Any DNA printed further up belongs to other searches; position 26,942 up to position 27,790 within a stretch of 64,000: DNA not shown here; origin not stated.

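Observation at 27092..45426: coaBC is split in its linker into separate coaC and coaB genes by an apparent ~17.7-kb inversion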

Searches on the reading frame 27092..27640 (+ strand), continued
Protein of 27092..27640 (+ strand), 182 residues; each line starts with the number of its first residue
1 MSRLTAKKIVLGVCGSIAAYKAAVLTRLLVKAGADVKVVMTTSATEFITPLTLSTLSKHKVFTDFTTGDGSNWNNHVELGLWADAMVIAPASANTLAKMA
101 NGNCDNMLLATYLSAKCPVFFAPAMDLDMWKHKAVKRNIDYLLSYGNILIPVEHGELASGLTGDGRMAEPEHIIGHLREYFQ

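Call 19: find_encoding_contigs(protein=P0005, flank=10000, max_places=3)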
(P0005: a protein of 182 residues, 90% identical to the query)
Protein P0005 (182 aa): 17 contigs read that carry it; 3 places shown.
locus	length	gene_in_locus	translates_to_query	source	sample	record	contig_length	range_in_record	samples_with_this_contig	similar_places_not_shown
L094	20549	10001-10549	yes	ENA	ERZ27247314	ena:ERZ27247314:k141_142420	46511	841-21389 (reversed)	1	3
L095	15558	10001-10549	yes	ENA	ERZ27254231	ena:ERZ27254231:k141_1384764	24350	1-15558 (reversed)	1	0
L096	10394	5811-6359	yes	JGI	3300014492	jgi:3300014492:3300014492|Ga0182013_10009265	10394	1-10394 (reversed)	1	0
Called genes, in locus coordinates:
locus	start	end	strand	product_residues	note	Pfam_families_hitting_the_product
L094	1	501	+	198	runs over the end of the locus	PF03602:Cons_hypoth95, PF05175:MTS (weak), PF13847:Methyltransf_31 (weak)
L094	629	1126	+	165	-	PF01467:CTP_transf_like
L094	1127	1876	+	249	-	-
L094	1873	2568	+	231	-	PF21948:LplA-B_cat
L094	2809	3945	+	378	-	PF01548:DEDD_Tnp_IS110, PF02371:Transposase_20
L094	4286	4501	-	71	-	-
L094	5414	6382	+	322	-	PF03255:ACCA, PF01039:Carboxyl_trans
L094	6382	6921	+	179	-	PF21857:DUF6913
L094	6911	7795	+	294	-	PF00701:DHDPS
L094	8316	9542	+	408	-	PF13525:YfiO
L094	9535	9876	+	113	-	PF01192:RNA_pol_Rpb6 (weak)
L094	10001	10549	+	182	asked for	PF02441:Flavoprotein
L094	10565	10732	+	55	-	-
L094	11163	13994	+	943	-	PF04313:HSDR_N (weak), PF00270:DEAD, PF04851:ResIII, PF18766:SWI2_SNF2, PF00271:Helicase_C (weak), PF08463:EcoEI_R_C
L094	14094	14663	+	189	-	PF05635:23S_rRNA_IVP (faint)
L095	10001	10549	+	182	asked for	PF02441:Flavoprotein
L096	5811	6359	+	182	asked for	PF02441:Flavoprotein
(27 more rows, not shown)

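Call 47: search_solved_structures(query=window:27092-27640:+, show_alignments=3, max_evalue=1e-10)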
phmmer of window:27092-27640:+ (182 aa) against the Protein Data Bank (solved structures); distinct sequences matched with E-value up to 1e-10: 10.
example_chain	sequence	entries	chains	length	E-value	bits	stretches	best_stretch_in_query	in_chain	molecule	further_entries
6tgv_A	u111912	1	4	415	2.9e-34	121.7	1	5-173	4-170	Coenzyme A biosynthesis bifunctional protein CoaBC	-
7cfu_F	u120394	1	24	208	1.4e-26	96.7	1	6-168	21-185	DNA/pantothenate metabolism flavoprotein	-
1mvl_A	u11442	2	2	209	9.3e-25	90.7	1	8-180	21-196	PPC decarboxylase AtHAL3a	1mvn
1qzu_A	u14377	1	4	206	2.2e-24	89.5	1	9-180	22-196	hypothetical protein MDS018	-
1e20_A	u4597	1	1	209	4.7e-24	88.5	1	8-180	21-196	HALOTOLERANCE PROTEIN HAL3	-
6jls_A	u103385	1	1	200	2.2e-21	79.8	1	11-158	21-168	Putative flavoprotein decarboxylase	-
1p3y_1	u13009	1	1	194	3.5e-21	79.1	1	3-160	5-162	MrsD protein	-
5h75_A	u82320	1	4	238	6.5e-21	78.2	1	3-160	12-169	Mersacidin decarboxylase,Immunoglobulin G-binding protein A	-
6eoa_A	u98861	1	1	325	2.8e-16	63.1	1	8-175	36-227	Phosphopantothenoylcysteine decarboxylase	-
3qjg_A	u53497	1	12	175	4e-14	56.1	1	7-156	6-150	Epidermin biosynthesis protein EpiD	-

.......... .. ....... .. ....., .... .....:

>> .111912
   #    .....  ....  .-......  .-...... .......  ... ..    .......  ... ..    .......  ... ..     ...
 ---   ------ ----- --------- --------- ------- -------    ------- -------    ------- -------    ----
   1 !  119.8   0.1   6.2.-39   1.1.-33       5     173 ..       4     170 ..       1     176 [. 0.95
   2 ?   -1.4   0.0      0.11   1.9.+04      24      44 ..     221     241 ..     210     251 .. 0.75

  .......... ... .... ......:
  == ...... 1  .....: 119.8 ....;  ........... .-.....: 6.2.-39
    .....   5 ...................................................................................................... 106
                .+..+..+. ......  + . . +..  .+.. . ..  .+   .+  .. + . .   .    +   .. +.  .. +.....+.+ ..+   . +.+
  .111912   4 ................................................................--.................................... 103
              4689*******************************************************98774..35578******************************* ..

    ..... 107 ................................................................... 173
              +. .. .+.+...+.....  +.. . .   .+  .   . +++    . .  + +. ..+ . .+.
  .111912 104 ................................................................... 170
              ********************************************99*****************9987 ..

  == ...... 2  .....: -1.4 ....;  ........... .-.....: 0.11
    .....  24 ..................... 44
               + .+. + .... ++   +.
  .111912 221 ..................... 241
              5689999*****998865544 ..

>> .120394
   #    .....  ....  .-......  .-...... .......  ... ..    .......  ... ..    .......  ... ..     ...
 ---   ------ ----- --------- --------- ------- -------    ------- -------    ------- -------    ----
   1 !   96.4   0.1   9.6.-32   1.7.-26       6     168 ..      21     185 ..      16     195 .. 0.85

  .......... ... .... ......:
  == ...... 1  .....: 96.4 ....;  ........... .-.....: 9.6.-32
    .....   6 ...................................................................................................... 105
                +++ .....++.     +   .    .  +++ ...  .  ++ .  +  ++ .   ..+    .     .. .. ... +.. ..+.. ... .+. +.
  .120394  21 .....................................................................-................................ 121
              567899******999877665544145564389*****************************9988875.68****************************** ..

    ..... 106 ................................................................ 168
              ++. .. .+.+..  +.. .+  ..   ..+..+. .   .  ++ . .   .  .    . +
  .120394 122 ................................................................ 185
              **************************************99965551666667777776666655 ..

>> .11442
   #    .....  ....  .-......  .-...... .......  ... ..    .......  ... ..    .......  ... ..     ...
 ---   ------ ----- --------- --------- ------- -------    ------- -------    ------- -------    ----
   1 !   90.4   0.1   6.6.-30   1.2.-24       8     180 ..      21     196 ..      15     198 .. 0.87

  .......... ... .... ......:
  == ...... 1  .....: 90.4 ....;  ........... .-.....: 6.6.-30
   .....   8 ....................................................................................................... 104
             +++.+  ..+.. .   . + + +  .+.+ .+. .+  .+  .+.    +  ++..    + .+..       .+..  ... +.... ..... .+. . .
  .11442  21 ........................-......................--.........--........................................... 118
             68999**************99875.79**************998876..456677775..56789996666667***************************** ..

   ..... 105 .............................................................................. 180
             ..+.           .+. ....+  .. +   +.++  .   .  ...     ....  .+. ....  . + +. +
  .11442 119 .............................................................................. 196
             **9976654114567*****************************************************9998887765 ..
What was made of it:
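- On CoaC / phosphopantothenoylcysteine decarboxylase (HFCD flavoprotein, PF02441): M. smegmatis CoaBC has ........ and no Cys at that place either (call 47).
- Closest known: Bifunctional CoaBC. Same: M. smegmatis CoaBC is the best solved-structure match for CoaC (call 47).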

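Call 58: search_protein_families(library=pfam, proteins=[L011:10821-12455:+, L011:12946-17355:-, L011:17455-20283:-])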
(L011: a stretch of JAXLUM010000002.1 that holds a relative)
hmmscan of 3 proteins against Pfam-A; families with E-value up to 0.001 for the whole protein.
L011:10821-12455:+ (544 aa): 2 families
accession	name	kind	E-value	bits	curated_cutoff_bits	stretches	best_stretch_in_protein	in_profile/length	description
PF18962.6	Por_Secre_tail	-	2.8e-10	40.8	27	1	472-539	1-72/75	Secretion system C-terminal sorting domain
PF06739.17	SBBP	-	6.7e-07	29.6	20.5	1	340-368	1-30/38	Beta-propeller repeat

L011:12946-17355:- (1469 aa): 6 families
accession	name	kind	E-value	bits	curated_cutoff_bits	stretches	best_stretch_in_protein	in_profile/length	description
PF24595.1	DUF7619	-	1.8e-36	125.6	27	1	1245-1376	1-132/133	Domain of unknown function (DUF7619)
PF14312.12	FG-GAP_2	-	5.5e-23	81.3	23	2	737-781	4-49/49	FG-GAP repeat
PF13573.12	SprB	-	3e-18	65.6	28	2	790-826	1-37/37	SprB repeat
PF18962.6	Por_Secre_tail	-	2.1e-09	37.9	27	1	1395-1461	1-69/75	Secretion system C-terminal sorting domain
PF25549.1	DUF7927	-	0.00013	22.7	31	1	1262-1360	20-110/132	Domain of unknown function (DUF7927)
PF23585.1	DUF7137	-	0.0003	20.9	27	0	778-851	28-103/137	Domain of unknown function (DUF7137)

L011:17455-20283:- (942 aa): 6 families
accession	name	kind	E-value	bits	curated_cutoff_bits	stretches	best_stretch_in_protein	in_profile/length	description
PF24595.1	DUF7619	-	2.2e-37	128.6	27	1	718-849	1-132/133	Domain of unknown function (DUF7619)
PF13573.12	SprB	-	1.8e-21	75.9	28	3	264-299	2-37/37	SprB repeat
PF14312.12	FG-GAP_2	-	5.3e-13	49.4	23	1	210-254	4-49/49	FG-GAP repeat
PF18962.6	Por_Secre_tail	-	5.2e-11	43.1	27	1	868-934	1-69/75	Secretion system C-terminal sorting domain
PF23585.1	DUF7137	-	8.5e-05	22.7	27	0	251-324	28-103/137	Domain of unknown function (DUF7137)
PF25549.1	DUF7927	-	9.1e-05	23.2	31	1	732-832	16-109/132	Domain of unknown function (DUF7927)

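Call 61: search_protein_representatives(protein=window:27092-27640:+)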
Query: 182 residues. Proteins with E-value up to 0.001 (for the whole library): 13426; up to 1e-10: 7267; up to 1e-30: 1116. The best 150 are listed.
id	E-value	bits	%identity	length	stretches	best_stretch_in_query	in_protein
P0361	4.8e-80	283.8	62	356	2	4-181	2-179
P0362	5.2e-69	247.9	64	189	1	4-181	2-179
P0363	1.5e-67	243.2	67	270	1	6-181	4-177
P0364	3.7e-66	238.6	66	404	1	1-182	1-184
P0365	1.3e-65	236.8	65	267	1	4-181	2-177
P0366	4.7e-65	235.0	65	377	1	4-178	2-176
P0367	2.5e-64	232.7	61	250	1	6-180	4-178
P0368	5.5e-64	231.5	63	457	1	6-176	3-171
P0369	1.3e-62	227.1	61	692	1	2-181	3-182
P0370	3.2e-62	225.8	65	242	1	8-176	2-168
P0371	6.3e-62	224.8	62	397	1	4-181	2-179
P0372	1.1e-61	224.1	59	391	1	6-181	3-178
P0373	7.3e-61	221.4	60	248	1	4-181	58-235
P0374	2.5e-60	219.6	63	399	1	4-175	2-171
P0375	4.2e-60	218.9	58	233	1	4-181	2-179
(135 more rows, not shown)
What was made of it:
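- Tried and rejected: Most full-length representatives are ~400 aa and fused; a few are ~180 aa (call 61).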
